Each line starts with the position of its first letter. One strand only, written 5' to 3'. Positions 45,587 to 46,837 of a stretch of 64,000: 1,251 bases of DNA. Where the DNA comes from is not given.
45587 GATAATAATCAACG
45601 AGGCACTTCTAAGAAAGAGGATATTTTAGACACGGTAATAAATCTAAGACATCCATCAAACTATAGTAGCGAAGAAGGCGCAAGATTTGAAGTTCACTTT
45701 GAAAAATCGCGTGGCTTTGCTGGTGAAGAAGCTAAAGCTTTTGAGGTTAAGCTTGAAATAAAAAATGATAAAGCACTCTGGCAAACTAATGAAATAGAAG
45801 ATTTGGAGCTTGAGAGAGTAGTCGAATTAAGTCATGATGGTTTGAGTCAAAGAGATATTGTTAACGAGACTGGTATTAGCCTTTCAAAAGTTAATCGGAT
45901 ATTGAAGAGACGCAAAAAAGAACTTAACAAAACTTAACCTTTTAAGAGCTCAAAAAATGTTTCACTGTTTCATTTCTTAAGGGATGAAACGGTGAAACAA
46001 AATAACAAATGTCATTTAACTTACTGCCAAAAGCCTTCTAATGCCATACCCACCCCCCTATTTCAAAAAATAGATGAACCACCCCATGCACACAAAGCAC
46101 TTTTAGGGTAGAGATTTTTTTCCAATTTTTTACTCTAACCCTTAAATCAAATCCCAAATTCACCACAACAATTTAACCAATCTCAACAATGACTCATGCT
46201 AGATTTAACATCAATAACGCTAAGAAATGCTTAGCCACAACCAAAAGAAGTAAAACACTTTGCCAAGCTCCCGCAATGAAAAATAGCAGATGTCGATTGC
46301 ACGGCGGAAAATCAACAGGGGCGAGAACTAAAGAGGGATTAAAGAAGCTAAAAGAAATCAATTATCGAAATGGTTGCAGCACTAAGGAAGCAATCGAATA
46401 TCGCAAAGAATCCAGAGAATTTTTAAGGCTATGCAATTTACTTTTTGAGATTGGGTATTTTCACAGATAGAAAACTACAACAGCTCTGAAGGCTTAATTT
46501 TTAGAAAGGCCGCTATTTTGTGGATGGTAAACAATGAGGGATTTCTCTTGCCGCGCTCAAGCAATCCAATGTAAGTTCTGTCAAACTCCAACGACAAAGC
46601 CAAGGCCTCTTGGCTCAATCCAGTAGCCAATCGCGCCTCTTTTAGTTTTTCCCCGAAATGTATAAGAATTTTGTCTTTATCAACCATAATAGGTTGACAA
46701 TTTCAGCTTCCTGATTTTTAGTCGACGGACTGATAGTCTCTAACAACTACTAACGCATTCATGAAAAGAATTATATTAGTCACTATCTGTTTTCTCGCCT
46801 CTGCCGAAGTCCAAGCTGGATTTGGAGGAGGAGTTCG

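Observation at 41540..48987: Intact-looking 7.4 kb integrative island in tRNA-Thr(UGU) with perfect 47-bp att repeats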

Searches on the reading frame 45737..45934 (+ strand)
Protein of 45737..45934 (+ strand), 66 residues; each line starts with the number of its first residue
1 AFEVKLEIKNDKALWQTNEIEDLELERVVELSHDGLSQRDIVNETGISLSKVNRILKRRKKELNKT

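Call 112: search_protein_families(library=pfam, proteins=[window:45737-45934:+], max_evalue=5)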
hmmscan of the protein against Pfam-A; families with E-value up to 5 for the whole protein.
window:45737-45934:+ (66 aa): 19 families
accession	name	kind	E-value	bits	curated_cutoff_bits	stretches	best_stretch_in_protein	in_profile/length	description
PF13412.12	HTH_24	-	4e-05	23.5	21.9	1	33-58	15-40/48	Winged helix-turn-helix DNA-binding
PF13384.12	HTH_23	-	0.00052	20.2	24.6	1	27-58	9-40/50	Homeodomain-like domain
PF24034.1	DUF7343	-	0.00073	19.8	27.6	1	33-58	15-41/62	Domain of unknown function (DUF7343)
PF13551.12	HTH_29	-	0.0029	18.1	28.1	1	28-58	4-35/64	Winged helix-turn helix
PF12802.13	MarR_2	-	0.0036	17.9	27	1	33-58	17-43/61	MarR family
PF01371.25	Trp_repressor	-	0.0064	17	27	1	16-61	28-78/88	Trp repressor protein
PF08281.18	Sigma70_r4_2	-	0.0077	16.3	25.7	1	27-63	17-54/54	Sigma-70, region 4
PF02796.21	HTH_7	-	0.0096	16.5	23.8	1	24-57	10-43/45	Helix-turn-helix domain of resolvase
PF15978.11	TnsD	-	0.01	15.3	32.4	1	27-63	190-227/355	Tn7-like transposition protein D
PF13518.12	HTH_28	-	0.013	16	25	1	27-60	4-37/52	Helix-turn-helix domain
PF13560.12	HTH_31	-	0.03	15.1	27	1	35-60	14-39/64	Helix-turn-helix domain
PF13744.12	HTH_37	-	0.036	14.3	27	1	31-59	27-55/80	Helix-turn-helix domain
PF12844.13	HTH_19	-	0.051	13.9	30.2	1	32-55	9-32/64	Helix-turn-helix domain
PF09339.16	HTH_IclR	-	0.06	13.6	22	1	34-57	17-40/52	IclR helix-turn-helix domain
PF18579.7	Raf1_HTH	-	0.077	13.1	27.3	1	28-55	23-50/61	Rubisco accumulation factor 1 helix turn helix domain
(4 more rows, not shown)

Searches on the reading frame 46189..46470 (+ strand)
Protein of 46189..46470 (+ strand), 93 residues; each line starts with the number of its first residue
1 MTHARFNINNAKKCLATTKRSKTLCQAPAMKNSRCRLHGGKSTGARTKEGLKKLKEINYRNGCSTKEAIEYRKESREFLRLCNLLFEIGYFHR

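Call 8: search_protein_families(library=pfam, proteins=[window:46189-46470:+], max_evalue=0.01)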
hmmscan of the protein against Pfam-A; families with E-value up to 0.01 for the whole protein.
window:46189-46470:+ (93 aa): 0 families

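Call 9: search_protein_families(library=phrogs, proteins=[window:46189-46470:+], max_evalue=0.01)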
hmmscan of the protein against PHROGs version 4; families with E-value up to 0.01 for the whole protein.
window:46189-46470:+ (93 aa): 1 family
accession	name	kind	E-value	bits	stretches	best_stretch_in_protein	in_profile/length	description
phrog_6177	-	unknown function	0.0046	17.5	1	14-53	64-103/224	-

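Call 17: search_protein_families(library=ncbifam, proteins=[window:46189-46470:+], max_evalue=0.05)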
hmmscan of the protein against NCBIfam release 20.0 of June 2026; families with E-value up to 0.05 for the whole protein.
window:46189-46470:+ (93 aa): 1 family
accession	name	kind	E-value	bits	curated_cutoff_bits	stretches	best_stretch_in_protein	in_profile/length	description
NF041373.1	HGG_STG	domain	6.8e-14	51.3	29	1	14-50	1-37/38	HGGxSTG domain-containing protein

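Call 18: search_protein_families(library=padloc, proteins=[window:46189-46470:+], max_evalue=0.01)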
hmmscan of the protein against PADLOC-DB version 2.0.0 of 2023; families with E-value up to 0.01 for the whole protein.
window:46189-46470:+ (93 aa): 0 families

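Call 99: search_dna_similar(query=window:46189-46470:+, collection=phages, mode=protein, max_evalue=0.001, max_rows=12)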
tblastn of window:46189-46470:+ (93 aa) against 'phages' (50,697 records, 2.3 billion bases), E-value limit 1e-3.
Records with a match: 2; places in all: 2; records where one place covers at least 80% of the query: 0.
Best place of each record, by identity: 60-80% 1; <60% 1.
By first word of the organism name: Pasteurella 1; Bacillus 1.
By host as written in the record: Pasteurella multocida 1; Bacillus cereus MCR1 1.
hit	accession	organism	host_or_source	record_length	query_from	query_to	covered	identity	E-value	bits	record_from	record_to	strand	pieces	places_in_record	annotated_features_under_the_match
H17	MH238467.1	Pasteurella phage Pm86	Pasteurella multocida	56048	11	45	38%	68.6%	2e-5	47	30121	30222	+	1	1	hypothetical protein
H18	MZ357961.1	Bacillus phage Flasso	Bacillus cereus MCR1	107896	14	50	40%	54.1%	4e-5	45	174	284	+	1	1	hypothetical protein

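Call 100: search_dna_similar(query=window:46189-46470:+, collection=plasmids, mode=protein, max_evalue=0.001, max_rows=12)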
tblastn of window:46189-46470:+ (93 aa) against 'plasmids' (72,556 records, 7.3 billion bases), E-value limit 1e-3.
Records with a match: 5; places in all: 5; records where one place covers at least 80% of the query: 2.
Best place of each record, by identity: <60% 5.
By first word of the organism name: Sulfitobacter 2; Methylobacterium 2; Halobacillus 1.
By predicted mobility (MOB-suite, as given by PLSDB): non-mobilizable 3; mobilizable 2.
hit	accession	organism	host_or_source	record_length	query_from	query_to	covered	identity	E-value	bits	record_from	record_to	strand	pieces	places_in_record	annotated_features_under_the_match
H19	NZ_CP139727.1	Sulfitobacter faviae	Bacterial Culture,hydrothermal vent ...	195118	1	87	94%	37.8%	7e-6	49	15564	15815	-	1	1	HGGxSTG domain-containing protein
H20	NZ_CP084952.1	Sulfitobacter indolifex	cell culture,Seawater from the North ...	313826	2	87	92%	36.0%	1e-4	45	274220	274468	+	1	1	HGGxSTG domain-containing protein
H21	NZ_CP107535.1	Methylobacterium sp. FF17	-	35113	8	80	78%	37.0%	6e-4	44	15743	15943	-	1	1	HGGxSTG domain-containing protein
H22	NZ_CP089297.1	Methylobacterium currus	Solanum lycopersicum,single cell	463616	19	73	59%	45.5%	2e-8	57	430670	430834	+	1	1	HGGxSTG domain-containing protein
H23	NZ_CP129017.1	Halobacillus litoralis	-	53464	9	78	75%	34.2%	2e-4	45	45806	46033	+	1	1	HGGxSTG domain-containing protein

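Call 101: get_annotated_region(hit=H17, flank=3500)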
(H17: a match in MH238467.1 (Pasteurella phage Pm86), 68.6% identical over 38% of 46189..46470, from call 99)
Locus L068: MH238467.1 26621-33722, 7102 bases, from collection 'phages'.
description: Pasteurella phage Pm86, complete genome.
organism: Pasteurella phage Pm86 (NCBI taxid 2201742)
taxonomy: Viruses; Duplodnaviria; Heunggongvirae; Uroviricota; Caudoviricetes
host: Pasteurella multocida; source: -; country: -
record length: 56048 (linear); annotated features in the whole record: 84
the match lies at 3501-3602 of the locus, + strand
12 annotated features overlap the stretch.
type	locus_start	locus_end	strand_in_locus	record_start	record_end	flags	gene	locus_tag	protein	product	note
CDS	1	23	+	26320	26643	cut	-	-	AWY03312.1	hypothetical protein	ORF45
CDS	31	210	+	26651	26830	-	-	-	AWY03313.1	hypothetical protein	ORF46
CDS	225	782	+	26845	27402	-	-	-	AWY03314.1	hypothetical protein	ORF47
CDS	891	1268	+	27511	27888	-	-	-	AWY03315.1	hypothetical protein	ORF48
CDS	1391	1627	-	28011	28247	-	-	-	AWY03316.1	DNA-binding transcriptional regulator, AcrR family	ORF49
CDS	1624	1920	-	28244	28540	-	-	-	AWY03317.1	hypothetical protein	ORF50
CDS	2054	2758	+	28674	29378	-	-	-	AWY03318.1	phosphoadenosine phosphosulfate (PAPS) reductase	ORF51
CDS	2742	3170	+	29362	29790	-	-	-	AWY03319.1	hypothetical protein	ORF52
CDS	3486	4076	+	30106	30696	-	-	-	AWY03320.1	hypothetical protein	ORF53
CDS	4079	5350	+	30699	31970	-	-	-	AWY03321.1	terminase large subunit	ORF54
CDS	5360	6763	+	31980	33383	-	-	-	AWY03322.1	hypothetical protein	ORF55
CDS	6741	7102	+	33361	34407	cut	-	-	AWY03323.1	head morphogenesis protein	ORF56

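Call 102: get_annotated_region(hit=H18, flank=3500)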
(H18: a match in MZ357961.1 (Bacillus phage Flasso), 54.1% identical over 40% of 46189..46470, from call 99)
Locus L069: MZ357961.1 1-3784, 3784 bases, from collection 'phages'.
description: Bacillus phage Flasso, complete genome.
organism: Bacillus phage Flasso (NCBI taxid 2851084)
taxonomy: Viruses
host: Bacillus cereus MCR1; source: soil; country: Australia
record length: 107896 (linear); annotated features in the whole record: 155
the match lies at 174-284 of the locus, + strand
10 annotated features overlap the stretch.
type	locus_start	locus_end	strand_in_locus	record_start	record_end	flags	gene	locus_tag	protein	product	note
misc_feature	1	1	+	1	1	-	-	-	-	-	pac site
CDS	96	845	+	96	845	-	-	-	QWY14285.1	hypothetical protein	-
CDS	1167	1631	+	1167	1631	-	-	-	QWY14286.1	hypothetical protein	-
CDS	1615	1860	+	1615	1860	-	-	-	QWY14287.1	hypothetical protein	-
CDS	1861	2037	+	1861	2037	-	-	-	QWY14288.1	hypothetical protein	-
CDS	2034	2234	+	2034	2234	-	-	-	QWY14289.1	hypothetical protein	-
CDS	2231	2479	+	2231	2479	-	-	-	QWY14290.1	hypothetical protein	-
CDS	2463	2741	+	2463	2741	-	-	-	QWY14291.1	hypothetical protein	-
CDS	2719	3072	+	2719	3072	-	-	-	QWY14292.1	hypothetical protein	-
CDS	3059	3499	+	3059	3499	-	-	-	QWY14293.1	hypothetical protein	-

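Call 103: search_protein_families(library=phrogs, proteins=[L068:3486-4076:+, L069:96-845:+, window:46189-46470:+], max_evalue=0.1)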
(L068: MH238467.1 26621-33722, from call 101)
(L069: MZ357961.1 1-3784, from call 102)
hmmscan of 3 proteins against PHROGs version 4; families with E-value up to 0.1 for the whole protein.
L068:3486-4076:+ (196 aa): 4 families
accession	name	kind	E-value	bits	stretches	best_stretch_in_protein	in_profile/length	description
phrog_1889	-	head and packaging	1.1e-24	88.4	1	20-195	67-272/276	terminase small subunit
phrog_509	-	head and packaging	1.4e-07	32.3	1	33-180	76-215/238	terminase small subunit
phrog_3678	-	unknown function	0.00015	22.7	1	4-128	8-122/213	-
phrog_21336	-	unknown function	0.051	14.1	1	10-46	36-72/200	-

L069:96-845:+ (249 aa): 4 families
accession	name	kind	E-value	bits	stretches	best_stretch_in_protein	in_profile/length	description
phrog_1889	-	head and packaging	3.5e-26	93.4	1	51-214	66-228/276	terminase small subunit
phrog_6177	-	unknown function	2.2e-05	25.1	1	25-129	62-167/224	-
phrog_21336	-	unknown function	0.0036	17.9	1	14-147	22-144/200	-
phrog_3678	-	unknown function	0.04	14.8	1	22-67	8-53/213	-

window:46189-46470:+ (93 aa): 2 families
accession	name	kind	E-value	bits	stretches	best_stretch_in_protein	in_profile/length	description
phrog_6177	-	unknown function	0.0046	17.5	1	14-53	64-103/224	-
phrog_9231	-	head and packaging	0.072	13.8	1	28-63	49-84/240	terminase small subunit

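Call 104: search_protein_families(library=pfam, proteins=[L068:3486-4076:+, L069:96-845:+, window:46189-46470:+], max_evalue=0.1)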
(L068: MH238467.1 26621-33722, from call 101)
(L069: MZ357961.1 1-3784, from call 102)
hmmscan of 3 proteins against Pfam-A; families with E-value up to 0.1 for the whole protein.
L068:3486-4076:+ (196 aa): 2 families
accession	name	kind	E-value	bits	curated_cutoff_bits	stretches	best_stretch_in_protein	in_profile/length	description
PF21636.2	PPP1R21_C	-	8.8e-05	23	27.3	1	89-187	13-110/160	Protein phosphatase 1 regulatory subunit 21, C-terminal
PF25673.1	Terminase_7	-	0.041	14.3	27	1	141-188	84-128/139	Phage terminase small subunit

L069:96-845:+ (249 aa): 0 families

window:46189-46470:+ (93 aa): 0 families

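Call 108: get_annotated_region(hit=H19, flank=5000)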
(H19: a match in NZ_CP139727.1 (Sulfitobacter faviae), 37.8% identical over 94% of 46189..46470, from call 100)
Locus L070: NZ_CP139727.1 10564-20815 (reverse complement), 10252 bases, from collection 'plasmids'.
description: Sulfitobacter faviae strain OXR-9 plasmid unnamed02, complete sequence
organism: Sulfitobacter faviae (NCBI taxid 1775881)
taxonomy: Bacteria; Pseudomonadota; Alphaproteobacteria; Rhodobacterales; Roseobacteraceae; Sulfitobacter; Sulfitobacter faviae
host: -; source: Bacterial Culture,hydrothermal vent plume; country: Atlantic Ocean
typing (MOB-suite, as given by PLSDB): mobilizable; relaxase MOBP
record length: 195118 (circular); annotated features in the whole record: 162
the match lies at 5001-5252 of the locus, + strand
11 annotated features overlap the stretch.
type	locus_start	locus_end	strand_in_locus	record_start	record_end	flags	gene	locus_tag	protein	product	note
CDS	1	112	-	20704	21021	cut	-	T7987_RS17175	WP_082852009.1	HigA family addiction module antitoxin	-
CDS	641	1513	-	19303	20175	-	rfbA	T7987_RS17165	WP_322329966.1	glucose-1-phosphate thymidylyltransferase RfbA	GO:0019305 - dTDP-rhamnose biosynthetic process [Evidence IEA]; GO:0009243 - O antigen biosynthetic process [Evidence ...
CDS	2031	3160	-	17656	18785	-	-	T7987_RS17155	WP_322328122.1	IS3 family transposase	-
CDS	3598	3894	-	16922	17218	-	-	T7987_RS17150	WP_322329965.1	CcdB family protein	GO:0006276 - plasmid maintenance [Evidence IEA]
CDS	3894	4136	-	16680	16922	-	-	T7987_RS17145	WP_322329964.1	type II toxin-antitoxin system CcdA family antitoxin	-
CDS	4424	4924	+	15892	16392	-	-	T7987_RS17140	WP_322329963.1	hypothetical protein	-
CDS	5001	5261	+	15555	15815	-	-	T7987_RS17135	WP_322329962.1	HGGxSTG domain-containing protein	-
CDS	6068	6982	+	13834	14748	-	-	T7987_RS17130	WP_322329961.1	tyrosine-type recombinase/integrase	GO:0015074 - DNA integration [Evidence IEA]; GO:0006310 - DNA recombination [Evidence IEA]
CDS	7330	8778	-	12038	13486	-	-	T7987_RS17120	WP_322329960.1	mannose-1-phosphate guanylyltransferase/mannose-6-phosphate isomerase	GO:0009103 - lipopolysaccharide biosynthetic process [Evidence IEA]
CDS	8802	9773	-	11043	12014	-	-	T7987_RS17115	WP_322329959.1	GDP-L-fucose synthase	-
CDS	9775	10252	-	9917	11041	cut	gmd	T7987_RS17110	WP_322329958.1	GDP-mannose 4,6-dehydratase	GO:0000271 - polysaccharide biosynthetic process [Evidence IEA]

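Call 109: find_related_loci(query=window:46189-46470:+, collection=viral_contigs, flank=6000)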
Query window:46189-46470:+ (93 aa) in viral_contigs; peptide patterns used: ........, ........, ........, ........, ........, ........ (x = any residue, [..] = any of these).
41 stretches matched a pattern, but none encodes a relative of the query by tblastn (E <= 1e-3).

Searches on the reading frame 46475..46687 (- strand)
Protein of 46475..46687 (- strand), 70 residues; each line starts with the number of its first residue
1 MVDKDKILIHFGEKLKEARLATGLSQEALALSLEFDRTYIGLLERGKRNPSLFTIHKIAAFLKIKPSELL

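Call 8: search_protein_families(library=pfam, proteins=[window:46475-46687:-], max_evalue=0.01)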
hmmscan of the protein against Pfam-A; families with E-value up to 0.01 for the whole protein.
window:46475-46687:- (70 aa): 5 families
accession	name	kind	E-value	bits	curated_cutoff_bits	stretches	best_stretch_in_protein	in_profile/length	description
PF01381.28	HTH_3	-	1.9e-13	50.6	23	1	15-69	1-55/55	Helix-turn-helix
PF13560.12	HTH_31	-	1.4e-10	41.7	27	1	10-68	1-60/64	Helix-turn-helix domain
PF12844.13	HTH_19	-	2.7e-08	34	30.2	1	12-70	1-59/64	Helix-turn-helix domain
PF13413.12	HTH_25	-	0.00025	21.2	24.6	1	15-47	2-36/62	Helix-turn-helix domain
PF13443.12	HTH_26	-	0.00073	20.2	22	1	14-70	1-58/63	Cro/C1-type HTH DNA-binding domain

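Call 9: search_protein_families(library=phrogs, proteins=[window:46475-46687:-], max_evalue=0.01)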
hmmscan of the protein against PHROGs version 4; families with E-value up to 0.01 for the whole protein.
window:46475-46687:- (70 aa): 14 families
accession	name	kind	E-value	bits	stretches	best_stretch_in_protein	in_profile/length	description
phrog_3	-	transcription regulation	6.3e-11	43.7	1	7-70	85-146/430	transcriptional repressor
phrog_8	-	transcription regulation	9.3e-10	39.5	1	6-70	72-136/346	transcriptional regulator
phrog_2439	-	transcription regulation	1.1e-09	38.7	1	10-67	7-64/367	transcriptional regulator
phrog_4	-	transcription regulation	6.6e-09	36.2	1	10-70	136-192/400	transcriptional repressor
phrog_1373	-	transcription regulation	6.7e-09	36.9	1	11-65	64-118/166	transcriptional regulator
phrog_2967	-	transcription regulation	1.3e-08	35.7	1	9-69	9-69/225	transcriptional regulator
phrog_5823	-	transcription regulation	1.2e-07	32.2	1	10-69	6-66/404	transcriptional regulator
phrog_2328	-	transcription regulation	4.6e-06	27.4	1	10-66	15-71/128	transcriptional repressor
phrog_7241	-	transcription regulation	1.1e-05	26.4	1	15-70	66-121/122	transcriptional regulator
phrog_2104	-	unknown function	1.2e-05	26.4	1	13-61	42-90/103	-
phrog_955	-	DNA, RNA and nucleotide metabolism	0.00046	21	1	11-48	25-62/142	HTH DNA binding protein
phrog_38027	-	transcription regulation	0.0006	20.9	1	13-69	71-127/143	transcriptional repressor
phrog_9908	-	DNA, RNA and nucleotide metabolism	0.0006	20.1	1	10-66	13-69/282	DNA binding protein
phrog_4836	-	transcription regulation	0.0029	18.2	1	10-66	75-131/194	CII-like regulator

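Call 17: search_protein_families(library=ncbifam, proteins=[window:46475-46687:-], max_evalue=0.05)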
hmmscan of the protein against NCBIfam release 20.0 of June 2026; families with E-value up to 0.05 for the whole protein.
window:46475-46687:- (70 aa): 12 families
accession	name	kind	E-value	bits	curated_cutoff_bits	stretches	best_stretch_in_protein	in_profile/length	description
NF041951.1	phage_RstR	subfamily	1.2e-08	35.2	80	1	10-65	2-57/108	RstR family transcriptional repressor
NF006015.0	PRK08154.1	subfamily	1.3e-07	31.1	204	1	3-70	23-90/314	anaerobic benzoate catabolism transcriptional regulator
TIGR00270.2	TIGR00270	equivalog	2.2e-07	30.8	110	1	5-65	70-130/159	multiprotein bridging factor aMBF1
TIGR03070.1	couple_hipB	subfamily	1.2e-06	28.3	71.65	1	11-62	3-54/58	type II toxin-antitoxin system Y4mF family antitoxin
NF047948.1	male_kill_WMK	equivalog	1.5e-05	24.6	300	1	4-70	156-222/300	WO male-killing family protein Wmk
NF007408.0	PRK09943.1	equivalog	0.0021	17.6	211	1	9-68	6-65/185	HTH-type transcriptional regulator PuuR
NF052239.1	antitox_spr1629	equivalog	0.0021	17.2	335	1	10-65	2-57/377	spr1629 family repressor/antitoxin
NF041493.1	MobT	equivalog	0.0048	15.7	600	1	15-61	1-47/383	MobT family relaxase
NF007257.0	PRK09706.1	subfamily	0.0074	16.1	101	1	11-69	6-64/135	transcriptional repressor DicA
NF046032.1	TransRegSlrRBacil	equivalog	0.0086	16.2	250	1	19-69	10-61/149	HTH-type transcriptional regulator SlrR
NF038139.1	Reg_Aceta_RamB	equivalog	0.025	13.2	700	1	11-62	3-54/465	acetate metabolism transcriptional regulator RamB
TIGR02607.1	antidote_HigA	equivalog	0.031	14.1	47.7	1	9-66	5-63/81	HigA family addiction module antitoxin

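Call 18: search_protein_families(library=padloc, proteins=[window:46475-46687:-], max_evalue=0.01)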
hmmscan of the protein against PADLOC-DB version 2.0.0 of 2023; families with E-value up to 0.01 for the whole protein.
window:46475-46687:- (70 aa): 20 families
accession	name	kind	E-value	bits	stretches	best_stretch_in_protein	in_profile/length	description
PDLC03665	Control_protein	-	4.8e-19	66.4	1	5-70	3-69/77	control protein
PDLC03664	Control_protein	-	2.8e-18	64.2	1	7-69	10-72/74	control protein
PDLC02926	HTH_VI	-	4.7e-13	47.2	1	11-69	2-60/92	-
PDLC04142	capH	-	2.8e-12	45.6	1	11-70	7-66/103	capH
PDLC03666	Control_protein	-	5.9e-11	40.7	1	10-69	6-65/77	control protein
PDLC03952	RmrA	-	7e-08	29.7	1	12-63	24-75/395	-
PDLC03954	RmrA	-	3.4e-07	27.5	1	9-67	9-67/380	-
PDLC03668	Control_protein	-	1e-06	27.1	1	15-58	13-56/79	control protein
PDLC03947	RmrA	-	1.4e-06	25.4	1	11-64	12-65/383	-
PDLC03943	RmrA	-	1.8e-06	25.3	1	12-67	4-59/370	-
PDLC03951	RmrA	-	2e-06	25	1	12-66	10-64/400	-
PDLC03671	Control_protein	-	5e-06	24.7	1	12-63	16-67/84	control protein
PDLC03944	RmrA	-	3.2e-05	21.2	1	12-63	8-59/384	-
PDLC03949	RmrA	-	0.00019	18.4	1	13-65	5-57/363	-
PDLC03945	RmrA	-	0.00022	18.5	1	10-65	2-57/394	-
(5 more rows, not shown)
